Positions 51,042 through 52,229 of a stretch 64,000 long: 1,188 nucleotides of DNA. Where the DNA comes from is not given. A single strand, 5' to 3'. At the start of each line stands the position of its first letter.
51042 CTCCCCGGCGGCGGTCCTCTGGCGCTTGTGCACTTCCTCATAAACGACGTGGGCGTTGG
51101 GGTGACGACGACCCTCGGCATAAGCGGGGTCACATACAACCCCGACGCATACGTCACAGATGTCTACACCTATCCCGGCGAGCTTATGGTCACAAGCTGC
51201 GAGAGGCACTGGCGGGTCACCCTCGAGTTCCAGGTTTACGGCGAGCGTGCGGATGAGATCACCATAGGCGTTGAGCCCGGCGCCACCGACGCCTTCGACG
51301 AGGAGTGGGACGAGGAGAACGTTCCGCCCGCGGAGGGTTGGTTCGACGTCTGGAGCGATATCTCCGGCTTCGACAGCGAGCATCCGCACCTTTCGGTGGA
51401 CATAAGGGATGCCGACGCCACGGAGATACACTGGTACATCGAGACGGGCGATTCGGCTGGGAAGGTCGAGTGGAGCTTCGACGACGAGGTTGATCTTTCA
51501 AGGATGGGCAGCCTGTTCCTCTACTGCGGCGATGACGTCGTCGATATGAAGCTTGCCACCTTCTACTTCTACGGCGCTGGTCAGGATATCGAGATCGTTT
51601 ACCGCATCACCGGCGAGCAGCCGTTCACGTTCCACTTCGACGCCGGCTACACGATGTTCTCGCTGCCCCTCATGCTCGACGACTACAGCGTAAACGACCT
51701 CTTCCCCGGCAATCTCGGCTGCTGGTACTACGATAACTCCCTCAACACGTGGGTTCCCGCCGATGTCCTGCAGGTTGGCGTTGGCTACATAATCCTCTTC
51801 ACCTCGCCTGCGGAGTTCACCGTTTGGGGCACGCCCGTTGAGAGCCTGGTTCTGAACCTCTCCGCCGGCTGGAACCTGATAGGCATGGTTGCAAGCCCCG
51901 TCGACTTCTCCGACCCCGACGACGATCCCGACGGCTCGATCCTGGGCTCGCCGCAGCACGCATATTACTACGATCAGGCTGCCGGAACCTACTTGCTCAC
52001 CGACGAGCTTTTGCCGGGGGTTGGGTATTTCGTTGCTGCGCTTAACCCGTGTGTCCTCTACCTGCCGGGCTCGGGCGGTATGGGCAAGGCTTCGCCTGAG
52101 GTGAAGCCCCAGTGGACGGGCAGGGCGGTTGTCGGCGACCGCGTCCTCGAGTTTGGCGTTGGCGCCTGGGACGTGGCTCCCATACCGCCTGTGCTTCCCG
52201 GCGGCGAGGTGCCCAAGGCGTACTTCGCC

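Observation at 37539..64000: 26-kb array of five consecutive T9SS cargo genes, four of them giant (2661/2144/1647/>1961 aa), built from shuffled Ig-like, cadherin-like, Fn3, cohesin-like and CBM9-like modules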

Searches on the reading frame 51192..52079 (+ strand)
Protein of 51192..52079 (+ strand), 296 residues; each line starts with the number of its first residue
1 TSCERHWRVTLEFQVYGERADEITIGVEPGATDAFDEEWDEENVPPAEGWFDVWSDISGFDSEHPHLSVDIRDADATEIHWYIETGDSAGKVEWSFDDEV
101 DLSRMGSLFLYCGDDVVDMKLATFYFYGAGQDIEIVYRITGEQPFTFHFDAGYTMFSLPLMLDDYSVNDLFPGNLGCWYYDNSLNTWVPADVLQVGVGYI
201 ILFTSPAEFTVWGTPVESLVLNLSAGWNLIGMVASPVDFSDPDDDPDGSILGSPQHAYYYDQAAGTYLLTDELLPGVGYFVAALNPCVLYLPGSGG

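Call 102: search_solved_structures(query=A9, max_evalue=5)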
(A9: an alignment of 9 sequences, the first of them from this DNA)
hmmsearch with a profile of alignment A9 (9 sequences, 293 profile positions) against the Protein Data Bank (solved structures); distinct sequences matched with E-value up to 5: 2.
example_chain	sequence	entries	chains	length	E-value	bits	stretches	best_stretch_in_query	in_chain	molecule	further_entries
8pjw_A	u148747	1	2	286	0.00035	23.5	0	176-208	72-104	SAKe6FE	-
8gl8_D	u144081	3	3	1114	3.2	10.5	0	154-204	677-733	RemZ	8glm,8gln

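Call 103: search_protein_families(library=pfam, alignment_id=A9, max_evalue=5)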
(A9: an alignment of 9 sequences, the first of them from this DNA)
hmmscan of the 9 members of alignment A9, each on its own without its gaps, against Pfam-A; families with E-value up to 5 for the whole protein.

A. member 1, seq(296 aa): 0 families

B. families by the number of members that match (of 9 scanned): 3 families
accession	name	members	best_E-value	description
PF23682.1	ORF28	1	0.059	ORF28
PF01344.31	Kelch_1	1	0.22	Kelch motif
PF24723.1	DUF7675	1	0.28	Family of unknown function (DUF7675)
